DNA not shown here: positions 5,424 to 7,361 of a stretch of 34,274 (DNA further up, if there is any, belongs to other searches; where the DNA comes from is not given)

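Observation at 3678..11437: TRAP uptake + PaaK-type CoA ligase + divergent B12 acyl-CoA mutase under one TetR: candidate pathway for an unidentified organic acid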

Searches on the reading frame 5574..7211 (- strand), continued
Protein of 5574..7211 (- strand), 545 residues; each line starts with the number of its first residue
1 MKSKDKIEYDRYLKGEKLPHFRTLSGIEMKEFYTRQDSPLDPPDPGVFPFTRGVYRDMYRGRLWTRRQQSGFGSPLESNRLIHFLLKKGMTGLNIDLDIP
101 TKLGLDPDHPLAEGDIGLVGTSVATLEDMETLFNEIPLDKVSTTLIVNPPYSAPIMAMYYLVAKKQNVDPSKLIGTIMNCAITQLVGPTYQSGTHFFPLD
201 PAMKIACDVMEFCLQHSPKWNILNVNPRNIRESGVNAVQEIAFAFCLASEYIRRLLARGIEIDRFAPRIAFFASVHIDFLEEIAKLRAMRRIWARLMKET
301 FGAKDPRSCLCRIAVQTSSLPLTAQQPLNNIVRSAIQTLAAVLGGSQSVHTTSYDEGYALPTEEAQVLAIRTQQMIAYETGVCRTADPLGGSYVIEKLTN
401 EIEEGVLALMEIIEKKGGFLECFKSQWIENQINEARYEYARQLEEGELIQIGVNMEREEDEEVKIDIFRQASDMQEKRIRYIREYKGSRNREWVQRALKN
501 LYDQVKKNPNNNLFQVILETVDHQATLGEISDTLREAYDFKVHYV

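Call 13: find_related_loci(query=window:5574-7211:-, collection=genome_contigs, flank=10000)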
Query window:5574-7211:- (545 aa) in genome_contigs; peptide patterns used: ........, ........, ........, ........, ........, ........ (x = any residue, [..] = any of these).
296 stretches matched a pattern; 273 encode a relative of the query (tblastn E <= 1e-3); the best 80 are kept; 79 distinct loci.
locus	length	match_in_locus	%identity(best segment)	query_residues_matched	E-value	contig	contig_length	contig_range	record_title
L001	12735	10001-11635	84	1-545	0e+0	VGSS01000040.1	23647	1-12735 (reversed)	MAG: Deltaproteobacteria bacterium isolate K_DeepCast_250m_m2_302 K_DeepCast_250m_m2_302_Ga0194125_10003911, whole genom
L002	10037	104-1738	82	1-545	0e+0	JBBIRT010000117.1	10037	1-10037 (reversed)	MAG: Deltaproteobacteria bacterium isolate SLS170214_bin_356 NODE_6760_length_10037_cov_4.225406, whole genome shotgun s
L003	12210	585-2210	80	1-542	0e+0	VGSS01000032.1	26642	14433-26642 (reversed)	MAG: Deltaproteobacteria bacterium isolate K_DeepCast_250m_m2_302 K_DeepCast_250m_m2_302_Ga0194125_10003205, whole genom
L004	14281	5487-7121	87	1-545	0e+0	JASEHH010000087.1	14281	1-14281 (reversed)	MAG: Thermodesulfobacteriota bacterium isolate Yes70-18 NODE_1714_length_14281_cov_54.678968, whole genome shotgun seque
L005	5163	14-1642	80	1-543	0e+0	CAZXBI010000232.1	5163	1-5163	MAG TPA_asm: uncultured Syntrophorhabdus sp. isolate SRP302447_co4_432 genome assembly, contig: NODE_44546_length_5163_c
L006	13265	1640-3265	78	1-542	0e+0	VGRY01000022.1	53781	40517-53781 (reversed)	MAG: Deltaproteobacteria bacterium isolate K_DeepCast_100m_mx_276 K_DeepCast_100m_mx_276_Ga0194127_10000671, whole genom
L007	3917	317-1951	80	1-545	0e+0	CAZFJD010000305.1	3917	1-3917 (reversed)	MAG TPA_asm: uncultured Syntrophaceae bacterium isolate binchicken_co325_68 genome assembly, contig: NODE_15705_length_3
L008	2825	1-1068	84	190-545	0e+0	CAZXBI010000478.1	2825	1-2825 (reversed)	MAG TPA_asm: uncultured Syntrophorhabdus sp. isolate SRP302447_co4_432 genome assembly, contig: NODE_108267_length_2825_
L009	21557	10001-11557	46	21-538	4e-154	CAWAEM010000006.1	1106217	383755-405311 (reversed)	MAG: uncultured Acidobacteriota bacterium isolate MFD00964.bin.1.198 genome assembly, contig: contig_2739, whole genome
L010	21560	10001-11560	45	16-538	4e-154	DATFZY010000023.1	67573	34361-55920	MAG TPA_asm: Candidatus Acidoferrum sp. isolate SMAG_U9581 k141_1884129, whole genome shotgun sequence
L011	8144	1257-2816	46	16-538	1e-152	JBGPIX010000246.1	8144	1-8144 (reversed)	MAG: Candidatus Acidiferrum sp. isolate OBJ_0618_7090110_323 k141_11687231_length_8144_cov_19.0771, whole genome shotgun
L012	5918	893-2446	44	16-538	1e-152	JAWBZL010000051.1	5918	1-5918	MAG: Archaeoglobaceae archaeon isolate JZ-1_201901_bins_60 JZ-1_201901_bins_60_scaffold_51, whole genome shotgun sequenc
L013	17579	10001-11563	46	15-538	1e-150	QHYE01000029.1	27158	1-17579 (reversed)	MAG: Acidobacteria bacterium isolate gp2 AA96 14_0903_13_30cm_scaffold_746284_curated, whole genome shotgun sequence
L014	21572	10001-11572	45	16-538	7e-150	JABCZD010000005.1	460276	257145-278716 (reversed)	MAG: Acidobacteria bacterium isolate Inc-BW-C-12-O_MAG45 Ga0210391_10000009, whole genome shotgun sequence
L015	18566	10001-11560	45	16-538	5e-146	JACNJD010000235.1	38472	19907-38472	MAG: Candidatus Desulfacyla euxinica NIOZ-UU_NODE_1075_length_38472_cov_46.652, whole genome shotgun sequence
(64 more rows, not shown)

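Call 16: find_encoding_contigs(protein=P0109, flank=10000, max_places=3)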
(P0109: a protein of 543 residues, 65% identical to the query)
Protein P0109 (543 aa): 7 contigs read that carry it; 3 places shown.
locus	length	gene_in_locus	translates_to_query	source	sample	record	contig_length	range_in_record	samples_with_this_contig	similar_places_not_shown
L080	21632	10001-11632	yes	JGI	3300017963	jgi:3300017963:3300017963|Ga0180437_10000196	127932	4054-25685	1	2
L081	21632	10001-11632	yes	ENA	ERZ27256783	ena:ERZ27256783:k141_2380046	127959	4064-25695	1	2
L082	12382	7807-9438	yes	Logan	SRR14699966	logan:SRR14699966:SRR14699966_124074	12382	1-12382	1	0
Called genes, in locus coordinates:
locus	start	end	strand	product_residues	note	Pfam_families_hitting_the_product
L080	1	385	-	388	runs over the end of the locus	PF00108:Thiolase_N, PF02803:Thiolase_C, PF22691:Thiolase_C_1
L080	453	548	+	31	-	-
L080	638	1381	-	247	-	PF00106:adh_short, PF08659:KR, PF23441:SDR (weak), PF13561:adh_short_C2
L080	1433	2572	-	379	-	PF00378:ECH_1, PF16113:ECH_2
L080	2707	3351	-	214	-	-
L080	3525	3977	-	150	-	PF06240:COXG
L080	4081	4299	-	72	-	PF19126:DUF5810 (faint)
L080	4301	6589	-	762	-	PF01315:Ald_Xan_dh_C, PF02738:MoCoBD_1, PF20256:MoCoBD_2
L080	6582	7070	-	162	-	PF01799:Fer2_2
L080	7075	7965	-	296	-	PF00941:FAD_binding_5, PF03450:CO_deh_flav_C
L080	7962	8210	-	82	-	-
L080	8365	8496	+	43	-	-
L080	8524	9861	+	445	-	PF00501:AMP-binding, PF13193:AMP-binding_C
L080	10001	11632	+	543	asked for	PF01642:MM_CoA_mutase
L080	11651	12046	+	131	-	PF02310:B12-binding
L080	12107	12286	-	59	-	PF00441:Acyl-CoA_dh_1, PF08028:Acyl-CoA_dh_2 (weak)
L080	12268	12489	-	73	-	PF00441:Acyl-CoA_dh_1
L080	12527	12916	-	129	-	PF02770:Acyl-CoA_dh_M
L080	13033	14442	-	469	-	PF00474:SSF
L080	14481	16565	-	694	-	PF02629:CoA_binding (weak), PF13380:CoA_binding_2, PF13607:Succ_CoA_lig, PF19045:Ligase_CoA_2, PF13549:ATP-grasp_5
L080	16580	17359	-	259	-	PF01869:BcrAD_BadFG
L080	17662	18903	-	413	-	PF06050:HGD-D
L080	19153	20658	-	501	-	PF03403:PAF-AH_p_II, PF12740:PETase (faint)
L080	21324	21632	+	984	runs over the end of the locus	PF13620:CarboxypepD_reg, PF25183:OMP_b-brl_4, PF00593:TonB_dep_Rec_b-barrel, PF25183:OMP_b-brl_4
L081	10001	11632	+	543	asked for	PF01642:MM_CoA_mutase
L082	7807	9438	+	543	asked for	PF01642:MM_CoA_mutase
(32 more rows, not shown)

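Call 17: find_encoding_contigs(protein=P0120, flank=10000, max_places=3)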
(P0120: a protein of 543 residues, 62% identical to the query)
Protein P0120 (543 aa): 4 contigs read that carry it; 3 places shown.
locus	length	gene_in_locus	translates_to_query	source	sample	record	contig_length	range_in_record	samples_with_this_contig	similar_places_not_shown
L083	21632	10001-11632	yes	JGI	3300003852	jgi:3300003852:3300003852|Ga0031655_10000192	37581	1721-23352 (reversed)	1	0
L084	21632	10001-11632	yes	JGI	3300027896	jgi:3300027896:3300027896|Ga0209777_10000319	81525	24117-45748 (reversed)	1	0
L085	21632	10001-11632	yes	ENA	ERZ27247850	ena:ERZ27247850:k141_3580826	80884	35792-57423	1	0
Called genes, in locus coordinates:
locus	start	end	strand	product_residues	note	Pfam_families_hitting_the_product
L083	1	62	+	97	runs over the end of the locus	PF00589:Phage_integrase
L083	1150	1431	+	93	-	PF00581:Rhodanese (weak)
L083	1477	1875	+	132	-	PF00581:Rhodanese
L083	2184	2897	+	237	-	-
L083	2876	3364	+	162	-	PF00589:Phage_integrase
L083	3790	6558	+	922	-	PF13482:RNase_H_2, PF03050:DDE_Tnp_IS66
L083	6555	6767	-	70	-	-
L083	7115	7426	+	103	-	PF02604:PhdYeFM_antitox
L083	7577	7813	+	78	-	PF04255:DUF433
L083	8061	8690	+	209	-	PF00440:TetR_N, PF17932:TetR_C_24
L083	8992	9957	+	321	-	PF03308:MeaB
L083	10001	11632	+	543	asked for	PF01642:MM_CoA_mutase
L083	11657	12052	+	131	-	PF02310:B12-binding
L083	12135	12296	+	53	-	-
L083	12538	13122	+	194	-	PF01558:POR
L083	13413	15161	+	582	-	PF14691:Fer4_20, PF01262:AlaDh_PNT_C (faint), PF07992:Pyr_redox_2, PF13450:NAD_binding_8, PF00070:Pyr_redox (weak), PF13738:Pyr_redox_3 (weak), PF14697:Fer4_21 (weak), PF00037:Fer4 (weak), +2 more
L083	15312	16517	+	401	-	PF01855:POR_N, PF02780:Transketolase_C (weak), PF17147:PFOR_II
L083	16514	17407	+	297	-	PF02775:TPP_enzyme_C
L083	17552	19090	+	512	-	PF00496:SBP_bac_5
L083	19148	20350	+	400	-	PF01979:Amidohydro_1, PF07969:Amidohydro_3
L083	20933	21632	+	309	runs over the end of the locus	PF01063:Aminotran_4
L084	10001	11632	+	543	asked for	PF01642:MM_CoA_mutase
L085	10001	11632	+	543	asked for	PF01642:MM_CoA_mutase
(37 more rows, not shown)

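Call 43: find_encoding_contigs(protein=P0075, flank=10000, max_places=1)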
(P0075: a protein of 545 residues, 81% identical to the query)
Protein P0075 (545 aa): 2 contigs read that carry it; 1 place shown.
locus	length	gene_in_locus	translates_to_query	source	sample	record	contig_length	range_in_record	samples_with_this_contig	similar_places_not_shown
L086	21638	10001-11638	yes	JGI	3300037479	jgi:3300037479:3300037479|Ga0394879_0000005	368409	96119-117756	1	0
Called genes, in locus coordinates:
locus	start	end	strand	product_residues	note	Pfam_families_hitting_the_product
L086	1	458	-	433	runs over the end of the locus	PF06808:DctM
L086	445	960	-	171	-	PF04290:DctQ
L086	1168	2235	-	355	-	PF03480:DctP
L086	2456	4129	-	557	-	PF00501:AMP-binding, PF13193:AMP-binding_C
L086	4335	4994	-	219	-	PF01613:Flavin_Reduct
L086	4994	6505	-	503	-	PF00501:AMP-binding, PF13193:AMP-binding_C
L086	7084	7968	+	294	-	PF03480:DctP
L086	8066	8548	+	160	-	PF04290:DctQ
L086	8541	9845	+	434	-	PF06808:DctM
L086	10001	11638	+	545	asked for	PF01642:MM_CoA_mutase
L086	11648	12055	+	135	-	PF02310:B12-binding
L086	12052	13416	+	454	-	PF00501:AMP-binding, PF14535:AMP-binding_C_2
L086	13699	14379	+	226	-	PF01642:MM_CoA_mutase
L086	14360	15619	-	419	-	PF01743:PolyA_pol, PF12627:PolyA_pol_RNAbd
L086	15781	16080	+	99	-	PF07498:Rho_N (weak)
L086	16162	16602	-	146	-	PF07813:LTXXQ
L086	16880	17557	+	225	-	PF00027:cNMP_binding, PF13545:HTH_Crp_2, PF00325:Crp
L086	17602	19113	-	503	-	PF01970:TctA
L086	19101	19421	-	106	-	PF07331:TctB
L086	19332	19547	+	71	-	-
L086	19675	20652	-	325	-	PF03401:TctC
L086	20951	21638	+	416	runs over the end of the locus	PF02515:CoA_transf_3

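Call 44: find_encoding_contigs(protein=P0115, flank=10000, max_places=1)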
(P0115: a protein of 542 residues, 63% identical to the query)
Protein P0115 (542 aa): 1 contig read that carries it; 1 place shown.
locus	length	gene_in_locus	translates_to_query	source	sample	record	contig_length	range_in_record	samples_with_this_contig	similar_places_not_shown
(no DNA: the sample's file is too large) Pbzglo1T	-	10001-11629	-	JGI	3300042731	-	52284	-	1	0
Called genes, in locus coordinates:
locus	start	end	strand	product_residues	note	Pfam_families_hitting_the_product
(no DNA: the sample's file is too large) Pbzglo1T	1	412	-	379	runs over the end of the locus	PF00378:ECH_1, PF16113:ECH_2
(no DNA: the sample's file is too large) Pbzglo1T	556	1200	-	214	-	-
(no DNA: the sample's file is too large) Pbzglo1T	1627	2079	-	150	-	PF06240:COXG, PF10604:Polyketide_cyc2 (weak)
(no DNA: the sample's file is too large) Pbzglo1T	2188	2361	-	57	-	-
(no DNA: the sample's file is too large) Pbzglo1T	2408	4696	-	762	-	PF01315:Ald_Xan_dh_C, PF02738:MoCoBD_1, PF20256:MoCoBD_2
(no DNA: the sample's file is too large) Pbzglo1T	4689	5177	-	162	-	PF01799:Fer2_2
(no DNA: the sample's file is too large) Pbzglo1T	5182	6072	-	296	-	PF00941:FAD_binding_5, PF03450:CO_deh_flav_C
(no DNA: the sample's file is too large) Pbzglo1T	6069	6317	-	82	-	-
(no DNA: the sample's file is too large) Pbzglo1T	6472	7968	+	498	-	PF00501:AMP-binding, PF13193:AMP-binding_C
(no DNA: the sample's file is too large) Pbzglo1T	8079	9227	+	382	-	PF02771:Acyl-CoA_dh_N, PF02770:Acyl-CoA_dh_M, PF00441:Acyl-CoA_dh_1, PF08028:Acyl-CoA_dh_2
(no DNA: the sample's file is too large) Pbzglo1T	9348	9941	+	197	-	PF00440:TetR_N, PF17932:TetR_C_24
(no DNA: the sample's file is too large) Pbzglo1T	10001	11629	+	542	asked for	PF01642:MM_CoA_mutase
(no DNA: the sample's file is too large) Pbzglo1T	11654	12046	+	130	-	PF02310:B12-binding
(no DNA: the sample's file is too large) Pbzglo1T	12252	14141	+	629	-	PF02129:Peptidase_S15, PF00326:Peptidase_S9 (faint), PF08530:PepX_C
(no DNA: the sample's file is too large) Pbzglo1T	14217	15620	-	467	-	PF00474:SSF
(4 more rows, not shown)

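Call 48: predict_structure(protein=window:5574-7211:-)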
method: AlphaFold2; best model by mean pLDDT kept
length: 545 residues; sequences in the alignment: 1
mean_pLDDT: 35.3   pTM: 0.21
mean pLDDT of the five models: 35.3, 31.0, 30.4, 27.9, 27.9
residues with pLDDT >= 90: 0; 70-90: 0; 50-70: 14; < 50: 531
segments of 3 or more residues with pLDDT < 50: 1-457, 459-497, 500-502, 507-525, 537-545
pLDDT, mean of each block of 10 residues (from residue 1): 38 36 27 29 29 30 29 33 36 29 31 31 35 39 31 39 40 38 34 31 40 37 28 30 36 35 33 33 33 35 37 33 32 34 28 27 35 34 30 31 34 33 33 38 44 48 45 37 33 48 48 43 47 49 40
secondary structure, 60 per line:
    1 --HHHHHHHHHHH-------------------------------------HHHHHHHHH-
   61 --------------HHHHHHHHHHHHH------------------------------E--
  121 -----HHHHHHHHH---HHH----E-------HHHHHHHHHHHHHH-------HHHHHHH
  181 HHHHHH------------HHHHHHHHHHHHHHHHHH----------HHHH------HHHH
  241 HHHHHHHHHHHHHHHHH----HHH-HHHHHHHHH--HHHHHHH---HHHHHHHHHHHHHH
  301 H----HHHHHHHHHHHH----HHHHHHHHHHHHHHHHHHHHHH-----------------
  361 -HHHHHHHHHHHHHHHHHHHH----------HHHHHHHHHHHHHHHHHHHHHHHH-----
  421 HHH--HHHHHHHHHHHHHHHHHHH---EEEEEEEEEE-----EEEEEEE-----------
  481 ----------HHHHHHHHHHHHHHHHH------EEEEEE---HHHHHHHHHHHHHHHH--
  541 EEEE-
elements in order: H3-13 H51-59 H75-87 H126-134 H153-166 H174-186 H199-216 H227-230 H237-257 H266-274 H277-283 H287-301 H306-317 H322-343 H362-381 H392-415 H426-444 E448-457 E463-469 H491-507 E514-519 H523-538 E541-544
